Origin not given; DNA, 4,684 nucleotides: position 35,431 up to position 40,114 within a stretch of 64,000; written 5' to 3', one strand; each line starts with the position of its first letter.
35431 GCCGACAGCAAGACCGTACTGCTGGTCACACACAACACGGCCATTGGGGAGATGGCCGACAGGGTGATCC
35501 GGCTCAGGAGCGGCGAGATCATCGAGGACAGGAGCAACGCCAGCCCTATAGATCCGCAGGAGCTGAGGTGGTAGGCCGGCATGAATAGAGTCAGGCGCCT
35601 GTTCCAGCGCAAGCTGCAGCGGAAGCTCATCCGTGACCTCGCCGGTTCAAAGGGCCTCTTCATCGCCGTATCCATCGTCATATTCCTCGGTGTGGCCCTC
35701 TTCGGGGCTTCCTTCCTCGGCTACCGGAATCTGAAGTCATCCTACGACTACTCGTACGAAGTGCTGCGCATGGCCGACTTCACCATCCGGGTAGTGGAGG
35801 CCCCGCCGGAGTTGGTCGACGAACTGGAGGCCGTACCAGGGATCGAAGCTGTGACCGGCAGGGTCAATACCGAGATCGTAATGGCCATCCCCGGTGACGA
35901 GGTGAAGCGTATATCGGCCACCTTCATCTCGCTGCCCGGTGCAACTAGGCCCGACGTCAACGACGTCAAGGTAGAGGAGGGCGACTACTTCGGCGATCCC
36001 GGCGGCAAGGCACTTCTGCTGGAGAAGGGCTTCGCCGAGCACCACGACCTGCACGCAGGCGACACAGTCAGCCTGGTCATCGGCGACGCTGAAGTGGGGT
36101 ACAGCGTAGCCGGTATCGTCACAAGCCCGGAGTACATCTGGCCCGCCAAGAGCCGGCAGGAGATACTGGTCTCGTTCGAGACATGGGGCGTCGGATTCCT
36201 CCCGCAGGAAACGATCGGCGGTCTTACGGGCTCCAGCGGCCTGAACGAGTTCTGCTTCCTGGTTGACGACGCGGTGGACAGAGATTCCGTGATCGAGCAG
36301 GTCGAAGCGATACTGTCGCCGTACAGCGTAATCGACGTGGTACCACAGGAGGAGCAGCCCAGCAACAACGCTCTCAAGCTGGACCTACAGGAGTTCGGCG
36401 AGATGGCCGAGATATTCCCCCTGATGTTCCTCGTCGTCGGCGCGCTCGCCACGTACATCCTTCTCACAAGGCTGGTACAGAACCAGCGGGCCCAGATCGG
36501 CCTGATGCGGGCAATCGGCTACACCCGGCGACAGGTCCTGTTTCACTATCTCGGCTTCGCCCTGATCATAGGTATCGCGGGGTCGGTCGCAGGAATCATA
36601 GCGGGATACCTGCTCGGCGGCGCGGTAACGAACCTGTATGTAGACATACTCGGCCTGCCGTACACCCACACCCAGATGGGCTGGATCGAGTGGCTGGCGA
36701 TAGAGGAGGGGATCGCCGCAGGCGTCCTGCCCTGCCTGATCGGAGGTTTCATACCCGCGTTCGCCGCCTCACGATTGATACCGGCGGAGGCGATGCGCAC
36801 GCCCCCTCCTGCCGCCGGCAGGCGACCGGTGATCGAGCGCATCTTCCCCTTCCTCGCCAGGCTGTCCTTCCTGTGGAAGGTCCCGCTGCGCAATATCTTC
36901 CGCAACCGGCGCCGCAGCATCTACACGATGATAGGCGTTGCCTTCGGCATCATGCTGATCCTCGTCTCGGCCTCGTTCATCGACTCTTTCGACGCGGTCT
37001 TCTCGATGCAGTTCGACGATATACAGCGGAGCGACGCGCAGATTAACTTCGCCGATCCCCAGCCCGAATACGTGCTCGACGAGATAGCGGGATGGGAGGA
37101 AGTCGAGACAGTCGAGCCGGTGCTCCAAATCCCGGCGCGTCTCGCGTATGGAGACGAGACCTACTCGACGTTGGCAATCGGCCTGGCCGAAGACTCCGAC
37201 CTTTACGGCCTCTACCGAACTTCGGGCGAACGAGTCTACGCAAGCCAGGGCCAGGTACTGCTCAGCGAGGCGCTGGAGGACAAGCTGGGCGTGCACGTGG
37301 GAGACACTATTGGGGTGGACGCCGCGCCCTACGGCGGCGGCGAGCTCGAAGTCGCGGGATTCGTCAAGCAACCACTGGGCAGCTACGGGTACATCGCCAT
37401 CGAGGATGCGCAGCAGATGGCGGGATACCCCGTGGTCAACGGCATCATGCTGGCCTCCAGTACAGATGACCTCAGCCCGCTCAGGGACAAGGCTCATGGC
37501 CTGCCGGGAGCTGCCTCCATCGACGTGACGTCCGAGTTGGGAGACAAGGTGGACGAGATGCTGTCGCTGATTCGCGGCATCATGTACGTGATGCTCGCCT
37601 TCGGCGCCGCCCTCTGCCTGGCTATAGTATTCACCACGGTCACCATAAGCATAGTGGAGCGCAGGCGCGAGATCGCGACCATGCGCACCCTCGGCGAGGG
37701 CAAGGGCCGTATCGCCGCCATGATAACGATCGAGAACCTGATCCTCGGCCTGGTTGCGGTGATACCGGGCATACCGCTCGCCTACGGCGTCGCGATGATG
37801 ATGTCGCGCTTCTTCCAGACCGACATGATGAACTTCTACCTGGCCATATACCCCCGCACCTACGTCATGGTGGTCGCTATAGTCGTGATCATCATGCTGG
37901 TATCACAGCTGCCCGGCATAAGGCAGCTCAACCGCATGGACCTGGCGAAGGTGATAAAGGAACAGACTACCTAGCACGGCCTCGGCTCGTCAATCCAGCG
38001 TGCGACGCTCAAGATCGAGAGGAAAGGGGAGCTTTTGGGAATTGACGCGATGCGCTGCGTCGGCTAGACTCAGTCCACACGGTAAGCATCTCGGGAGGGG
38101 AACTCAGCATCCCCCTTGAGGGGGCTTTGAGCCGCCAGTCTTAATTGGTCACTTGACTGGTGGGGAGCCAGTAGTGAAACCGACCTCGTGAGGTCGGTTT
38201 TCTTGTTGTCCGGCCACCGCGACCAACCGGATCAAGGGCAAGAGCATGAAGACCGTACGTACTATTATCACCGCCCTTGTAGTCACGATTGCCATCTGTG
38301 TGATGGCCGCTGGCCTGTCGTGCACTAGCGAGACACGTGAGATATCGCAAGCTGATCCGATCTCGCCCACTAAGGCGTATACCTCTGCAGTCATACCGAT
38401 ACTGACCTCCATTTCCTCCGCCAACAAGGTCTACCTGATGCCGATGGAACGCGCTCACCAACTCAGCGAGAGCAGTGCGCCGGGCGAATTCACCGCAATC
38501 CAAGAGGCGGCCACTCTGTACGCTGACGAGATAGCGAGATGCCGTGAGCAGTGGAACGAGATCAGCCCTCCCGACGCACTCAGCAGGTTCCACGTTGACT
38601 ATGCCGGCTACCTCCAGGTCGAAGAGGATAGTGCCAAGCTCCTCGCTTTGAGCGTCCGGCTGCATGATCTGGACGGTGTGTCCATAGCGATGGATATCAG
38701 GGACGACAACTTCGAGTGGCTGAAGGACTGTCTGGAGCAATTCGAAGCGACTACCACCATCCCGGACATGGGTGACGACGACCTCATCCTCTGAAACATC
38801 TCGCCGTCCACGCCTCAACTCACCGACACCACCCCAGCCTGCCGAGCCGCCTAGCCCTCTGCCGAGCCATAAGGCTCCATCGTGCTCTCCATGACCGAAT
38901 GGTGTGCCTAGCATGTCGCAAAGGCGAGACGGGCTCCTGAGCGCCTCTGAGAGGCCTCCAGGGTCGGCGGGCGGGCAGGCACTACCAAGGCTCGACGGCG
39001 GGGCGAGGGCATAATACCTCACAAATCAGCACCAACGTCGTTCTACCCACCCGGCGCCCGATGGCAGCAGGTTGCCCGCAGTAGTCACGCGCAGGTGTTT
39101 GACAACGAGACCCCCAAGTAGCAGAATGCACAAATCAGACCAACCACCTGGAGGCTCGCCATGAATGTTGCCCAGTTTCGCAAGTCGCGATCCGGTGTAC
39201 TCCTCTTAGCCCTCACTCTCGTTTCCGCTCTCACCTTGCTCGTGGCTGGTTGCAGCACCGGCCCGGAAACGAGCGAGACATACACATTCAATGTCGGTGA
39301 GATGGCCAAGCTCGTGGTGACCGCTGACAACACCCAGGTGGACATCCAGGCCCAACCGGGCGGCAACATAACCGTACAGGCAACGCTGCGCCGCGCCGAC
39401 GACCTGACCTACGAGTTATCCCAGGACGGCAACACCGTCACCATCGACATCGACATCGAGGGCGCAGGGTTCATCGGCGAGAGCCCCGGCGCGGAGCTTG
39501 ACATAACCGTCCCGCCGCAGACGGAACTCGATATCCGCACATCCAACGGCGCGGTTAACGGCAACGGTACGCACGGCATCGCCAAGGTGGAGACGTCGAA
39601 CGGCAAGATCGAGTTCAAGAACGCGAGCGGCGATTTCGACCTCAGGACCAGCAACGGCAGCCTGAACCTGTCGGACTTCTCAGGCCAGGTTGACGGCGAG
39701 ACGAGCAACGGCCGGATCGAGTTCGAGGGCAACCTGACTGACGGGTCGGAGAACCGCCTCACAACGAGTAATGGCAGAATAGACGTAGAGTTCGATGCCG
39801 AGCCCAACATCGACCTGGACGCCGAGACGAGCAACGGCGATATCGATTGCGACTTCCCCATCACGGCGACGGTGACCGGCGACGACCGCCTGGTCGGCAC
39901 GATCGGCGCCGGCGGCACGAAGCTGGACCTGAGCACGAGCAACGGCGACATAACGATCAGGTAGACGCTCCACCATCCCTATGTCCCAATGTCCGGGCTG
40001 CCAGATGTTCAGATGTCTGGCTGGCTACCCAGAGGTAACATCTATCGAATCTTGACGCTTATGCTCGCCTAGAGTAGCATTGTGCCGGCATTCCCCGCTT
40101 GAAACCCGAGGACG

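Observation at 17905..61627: Dispersed family of 8-bp-phased intergenic repeats (unit about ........; core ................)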

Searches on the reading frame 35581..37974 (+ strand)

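Call 47: search_protein_families(library=pfam, proteins=[window:35581-37974:+], max_evalue=0.001)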
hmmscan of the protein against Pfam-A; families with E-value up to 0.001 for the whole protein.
window:35581-37974:+ (797 aa): 2 families
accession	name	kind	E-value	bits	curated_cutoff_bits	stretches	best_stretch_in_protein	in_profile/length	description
PF02687.27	FtsX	-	1.9e-34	118.7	25.5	2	278-398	2-117/120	FtsX-like permease C-terminal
PF12704.14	MacB_PCD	-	1.3e-17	65.2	27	2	446-632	1-198/207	MacB-like periplasmic core domain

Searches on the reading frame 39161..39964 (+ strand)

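Call 47: search_protein_families(library=pfam, proteins=[window:39161-39964:+], max_evalue=0.001)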
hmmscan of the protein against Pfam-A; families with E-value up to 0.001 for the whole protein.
window:39161-39964:+ (267 aa): 2 families
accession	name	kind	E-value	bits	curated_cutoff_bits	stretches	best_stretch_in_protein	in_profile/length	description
PF13349.12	DUF4097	-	6.7e-19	68.7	22.9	2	142-267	121-247/247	Toastrack DUF4097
PF13116.12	YhdP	-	0.00035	19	46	1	118-228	365-484/1224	YhdP protein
